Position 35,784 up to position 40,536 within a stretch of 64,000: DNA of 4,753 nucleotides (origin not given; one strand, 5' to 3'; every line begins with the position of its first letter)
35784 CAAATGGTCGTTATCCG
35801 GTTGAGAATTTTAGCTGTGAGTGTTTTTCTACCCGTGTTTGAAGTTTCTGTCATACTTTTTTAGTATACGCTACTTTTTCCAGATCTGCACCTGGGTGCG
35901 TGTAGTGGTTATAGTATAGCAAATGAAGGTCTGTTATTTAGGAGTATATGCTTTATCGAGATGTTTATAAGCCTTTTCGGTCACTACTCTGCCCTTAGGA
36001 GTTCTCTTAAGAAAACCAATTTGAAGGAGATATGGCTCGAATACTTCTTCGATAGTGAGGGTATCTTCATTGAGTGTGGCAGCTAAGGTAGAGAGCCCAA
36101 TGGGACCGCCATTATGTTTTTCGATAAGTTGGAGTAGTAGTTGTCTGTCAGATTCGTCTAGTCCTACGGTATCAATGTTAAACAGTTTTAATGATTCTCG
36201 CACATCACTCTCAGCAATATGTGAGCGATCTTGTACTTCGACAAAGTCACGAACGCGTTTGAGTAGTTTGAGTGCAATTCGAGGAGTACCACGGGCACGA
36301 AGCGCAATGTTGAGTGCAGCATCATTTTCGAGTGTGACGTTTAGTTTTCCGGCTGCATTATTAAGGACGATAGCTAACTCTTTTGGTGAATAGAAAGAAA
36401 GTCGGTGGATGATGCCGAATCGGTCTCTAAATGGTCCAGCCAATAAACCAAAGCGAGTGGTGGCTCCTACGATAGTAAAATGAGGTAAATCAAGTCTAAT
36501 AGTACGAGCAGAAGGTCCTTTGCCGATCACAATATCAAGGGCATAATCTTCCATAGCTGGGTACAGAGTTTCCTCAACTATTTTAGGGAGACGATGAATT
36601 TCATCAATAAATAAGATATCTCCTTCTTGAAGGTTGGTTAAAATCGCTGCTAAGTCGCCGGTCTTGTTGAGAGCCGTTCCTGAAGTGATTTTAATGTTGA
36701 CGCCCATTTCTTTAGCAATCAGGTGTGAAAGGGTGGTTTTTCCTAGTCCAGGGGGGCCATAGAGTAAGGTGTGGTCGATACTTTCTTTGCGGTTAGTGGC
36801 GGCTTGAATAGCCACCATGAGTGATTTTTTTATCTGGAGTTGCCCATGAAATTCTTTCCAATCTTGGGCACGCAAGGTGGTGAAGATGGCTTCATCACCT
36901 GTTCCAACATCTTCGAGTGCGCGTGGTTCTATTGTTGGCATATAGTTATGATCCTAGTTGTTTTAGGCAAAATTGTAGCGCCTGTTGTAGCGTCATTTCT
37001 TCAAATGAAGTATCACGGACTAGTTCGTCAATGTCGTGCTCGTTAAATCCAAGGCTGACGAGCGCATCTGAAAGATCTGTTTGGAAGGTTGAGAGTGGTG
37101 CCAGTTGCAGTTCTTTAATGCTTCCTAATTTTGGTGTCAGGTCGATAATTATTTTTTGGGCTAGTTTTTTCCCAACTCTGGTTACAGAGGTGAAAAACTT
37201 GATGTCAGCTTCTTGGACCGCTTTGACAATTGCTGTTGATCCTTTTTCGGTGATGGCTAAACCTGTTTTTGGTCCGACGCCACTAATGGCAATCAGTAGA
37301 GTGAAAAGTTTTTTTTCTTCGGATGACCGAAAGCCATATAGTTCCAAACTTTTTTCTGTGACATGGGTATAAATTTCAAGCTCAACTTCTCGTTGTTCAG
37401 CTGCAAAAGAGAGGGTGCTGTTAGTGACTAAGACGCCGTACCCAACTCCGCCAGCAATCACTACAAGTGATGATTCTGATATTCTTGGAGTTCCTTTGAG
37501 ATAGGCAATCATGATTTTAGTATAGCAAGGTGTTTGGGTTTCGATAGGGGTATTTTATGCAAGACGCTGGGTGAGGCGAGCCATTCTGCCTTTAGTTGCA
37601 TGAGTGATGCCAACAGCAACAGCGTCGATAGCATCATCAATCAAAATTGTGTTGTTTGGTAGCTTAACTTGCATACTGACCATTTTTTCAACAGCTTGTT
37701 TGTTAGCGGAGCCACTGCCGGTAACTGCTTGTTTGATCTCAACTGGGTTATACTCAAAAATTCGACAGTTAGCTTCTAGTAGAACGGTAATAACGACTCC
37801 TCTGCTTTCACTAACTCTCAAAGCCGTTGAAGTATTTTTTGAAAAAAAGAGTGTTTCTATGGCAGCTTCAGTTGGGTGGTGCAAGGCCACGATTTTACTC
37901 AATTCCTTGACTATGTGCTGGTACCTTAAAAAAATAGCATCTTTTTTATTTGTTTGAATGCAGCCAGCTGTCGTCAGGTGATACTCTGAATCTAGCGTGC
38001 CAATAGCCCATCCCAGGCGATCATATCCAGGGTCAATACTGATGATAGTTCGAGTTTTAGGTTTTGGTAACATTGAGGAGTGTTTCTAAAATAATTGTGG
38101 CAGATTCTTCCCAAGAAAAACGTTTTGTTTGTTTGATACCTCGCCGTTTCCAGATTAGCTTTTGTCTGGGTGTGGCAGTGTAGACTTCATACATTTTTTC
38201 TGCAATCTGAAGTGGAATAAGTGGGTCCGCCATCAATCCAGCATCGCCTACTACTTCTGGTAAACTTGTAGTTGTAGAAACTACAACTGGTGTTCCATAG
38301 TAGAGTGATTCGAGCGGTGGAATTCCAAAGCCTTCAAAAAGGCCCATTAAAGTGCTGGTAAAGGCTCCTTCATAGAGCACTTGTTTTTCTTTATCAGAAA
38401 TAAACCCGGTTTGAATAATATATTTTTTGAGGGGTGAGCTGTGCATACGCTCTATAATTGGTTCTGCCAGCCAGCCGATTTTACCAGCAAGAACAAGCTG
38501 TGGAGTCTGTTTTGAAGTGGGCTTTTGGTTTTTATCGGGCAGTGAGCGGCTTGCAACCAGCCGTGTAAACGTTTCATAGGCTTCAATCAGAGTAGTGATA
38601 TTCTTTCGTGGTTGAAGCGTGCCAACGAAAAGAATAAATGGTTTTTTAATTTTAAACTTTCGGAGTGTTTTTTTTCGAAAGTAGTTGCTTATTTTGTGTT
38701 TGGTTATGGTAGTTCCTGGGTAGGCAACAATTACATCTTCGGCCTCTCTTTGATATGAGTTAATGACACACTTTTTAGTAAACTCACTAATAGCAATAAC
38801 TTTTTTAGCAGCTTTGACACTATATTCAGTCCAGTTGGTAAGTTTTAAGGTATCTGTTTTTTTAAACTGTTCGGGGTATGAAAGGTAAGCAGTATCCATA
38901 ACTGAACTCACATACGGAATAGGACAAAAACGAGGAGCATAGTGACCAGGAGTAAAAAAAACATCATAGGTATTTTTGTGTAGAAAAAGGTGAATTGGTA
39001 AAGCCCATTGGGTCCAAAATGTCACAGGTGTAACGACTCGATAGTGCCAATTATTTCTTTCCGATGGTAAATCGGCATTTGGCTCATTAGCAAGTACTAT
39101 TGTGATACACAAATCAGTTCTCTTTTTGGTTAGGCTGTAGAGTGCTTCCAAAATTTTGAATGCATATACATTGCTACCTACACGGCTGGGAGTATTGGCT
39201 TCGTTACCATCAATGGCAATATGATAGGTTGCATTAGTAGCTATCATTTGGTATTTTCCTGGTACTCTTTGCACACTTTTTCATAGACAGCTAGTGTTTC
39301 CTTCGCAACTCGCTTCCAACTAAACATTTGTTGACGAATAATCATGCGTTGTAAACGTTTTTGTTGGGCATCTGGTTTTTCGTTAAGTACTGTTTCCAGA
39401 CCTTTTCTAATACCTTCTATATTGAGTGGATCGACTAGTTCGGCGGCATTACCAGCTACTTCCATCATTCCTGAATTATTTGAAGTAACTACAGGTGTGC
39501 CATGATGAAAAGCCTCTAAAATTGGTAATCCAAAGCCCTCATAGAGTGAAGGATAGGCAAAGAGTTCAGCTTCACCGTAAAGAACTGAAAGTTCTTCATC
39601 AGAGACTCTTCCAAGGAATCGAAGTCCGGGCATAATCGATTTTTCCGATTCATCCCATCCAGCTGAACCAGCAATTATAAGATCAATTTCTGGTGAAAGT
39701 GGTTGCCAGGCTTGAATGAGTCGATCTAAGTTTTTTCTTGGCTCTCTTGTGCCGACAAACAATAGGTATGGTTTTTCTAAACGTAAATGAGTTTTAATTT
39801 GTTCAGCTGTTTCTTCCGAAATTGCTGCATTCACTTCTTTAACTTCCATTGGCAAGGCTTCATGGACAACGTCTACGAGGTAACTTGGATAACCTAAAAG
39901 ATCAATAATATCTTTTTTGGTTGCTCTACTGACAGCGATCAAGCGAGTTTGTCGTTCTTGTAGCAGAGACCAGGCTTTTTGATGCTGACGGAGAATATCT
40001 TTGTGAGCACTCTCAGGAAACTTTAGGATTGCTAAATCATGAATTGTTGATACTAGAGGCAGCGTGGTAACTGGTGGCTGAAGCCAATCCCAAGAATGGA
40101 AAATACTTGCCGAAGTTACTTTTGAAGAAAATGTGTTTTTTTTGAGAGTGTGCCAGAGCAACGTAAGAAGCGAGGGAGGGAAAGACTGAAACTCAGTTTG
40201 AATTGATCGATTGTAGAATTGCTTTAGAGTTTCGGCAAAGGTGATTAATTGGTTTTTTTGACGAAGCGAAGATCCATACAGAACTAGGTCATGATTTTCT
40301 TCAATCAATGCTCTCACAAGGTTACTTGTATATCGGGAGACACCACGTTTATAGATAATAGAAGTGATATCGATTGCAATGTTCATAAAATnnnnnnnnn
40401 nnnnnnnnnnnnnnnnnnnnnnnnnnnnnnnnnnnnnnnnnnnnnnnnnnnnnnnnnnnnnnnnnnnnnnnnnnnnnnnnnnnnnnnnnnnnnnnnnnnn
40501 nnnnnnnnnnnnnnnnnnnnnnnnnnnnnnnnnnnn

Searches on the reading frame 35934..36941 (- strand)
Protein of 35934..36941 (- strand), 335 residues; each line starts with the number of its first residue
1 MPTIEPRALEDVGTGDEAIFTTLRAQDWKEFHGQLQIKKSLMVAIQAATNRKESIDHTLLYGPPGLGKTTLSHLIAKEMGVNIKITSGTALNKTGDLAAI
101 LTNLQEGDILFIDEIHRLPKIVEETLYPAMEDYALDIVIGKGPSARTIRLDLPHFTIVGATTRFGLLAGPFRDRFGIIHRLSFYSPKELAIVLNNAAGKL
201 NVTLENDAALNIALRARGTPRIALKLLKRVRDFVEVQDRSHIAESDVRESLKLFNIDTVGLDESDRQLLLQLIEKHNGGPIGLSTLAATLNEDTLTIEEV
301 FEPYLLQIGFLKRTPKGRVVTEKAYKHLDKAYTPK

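Call 9: search_protein_families(library=pfam, proteins=[window:35934-36941:-], max_evalue=0.001)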
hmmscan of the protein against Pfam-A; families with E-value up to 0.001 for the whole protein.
window:35934-36941:- (335 aa): 8 families
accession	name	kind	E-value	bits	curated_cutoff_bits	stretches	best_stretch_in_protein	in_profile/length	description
PF05496.18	RuvB_N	-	1.2e-74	249.8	27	1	23-181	1-159/159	Holliday junction DNA helicase RuvB P-loop domain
PF05491.19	RuvB_C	-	3.4e-24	85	24.7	1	259-328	2-71/72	RuvB C-terminal winged helix domain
PF17864.7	AAA_lid_4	-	1e-23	83.3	27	1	184-257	1-74/74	RuvB AAA lid domain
PF00004.35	AAA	-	1e-18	68.5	21.2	1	59-179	2-127/131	ATPase family associated with various cellular activities (AAA)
PF07728.20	AAA_5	-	4.3e-08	33.7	22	1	57-144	1-104/139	AAA domain (dynein-related subfamily)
PF13173.12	AAA_14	-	5.7e-05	23.6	27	1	59-124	6-80/129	AAA domain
PF02367.23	TsaE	-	0.0008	19.8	26.6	0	51-89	17-55/128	Threonylcarbamoyl adenosine biosynthesis protein TsaE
PF01078.27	Mg_chelatase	-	0.00081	19.3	20.3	0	27-75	1-42/207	Magnesium chelatase, subunit ChlI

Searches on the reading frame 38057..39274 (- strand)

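Call 9: search_protein_families(library=pfam, proteins=[window:38057-39274:-], max_evalue=0.001)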
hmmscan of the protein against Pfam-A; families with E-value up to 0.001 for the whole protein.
window:38057-39274:- (405 aa): 3 families
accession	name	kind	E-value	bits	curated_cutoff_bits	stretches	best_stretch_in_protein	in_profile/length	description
PF00534.26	Glycos_transf_1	-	1e-18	67.9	26.4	1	208-365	12-156/172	Glycosyl transferases group 1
PF13692.12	Glyco_trans_1_4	-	4.5e-14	53.4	27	1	212-365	2-140/142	Glycosyl transferases group 1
PF13439.12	Glyco_transf_4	-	3.5e-05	24.4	28.5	1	89-188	59-166/170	Glycosyltransferase Family 4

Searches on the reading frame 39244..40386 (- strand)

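Call 9: search_protein_families(library=pfam, proteins=[window:39244-40386:-], max_evalue=0.001)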
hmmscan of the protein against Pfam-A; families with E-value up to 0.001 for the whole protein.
window:39244-40386:- (380 aa): 4 families
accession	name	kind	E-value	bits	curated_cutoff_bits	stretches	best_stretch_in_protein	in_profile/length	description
PF00534.26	Glycos_transf_1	-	8e-29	100.8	26.4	1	197-341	7-163/172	Glycosyl transferases group 1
PF13692.12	Glyco_trans_1_4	-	8e-23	81.7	27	1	206-335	2-141/142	Glycosyl transferases group 1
PF13439.12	Glyco_transf_4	-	1.3e-10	42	28.5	1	15-175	3-163/170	Glycosyltransferase Family 4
PF20706.3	GT4-conflict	-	4.3e-09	36.3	26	1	263-314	272-323/385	Family 4 Glycosyltransferase in conflict systems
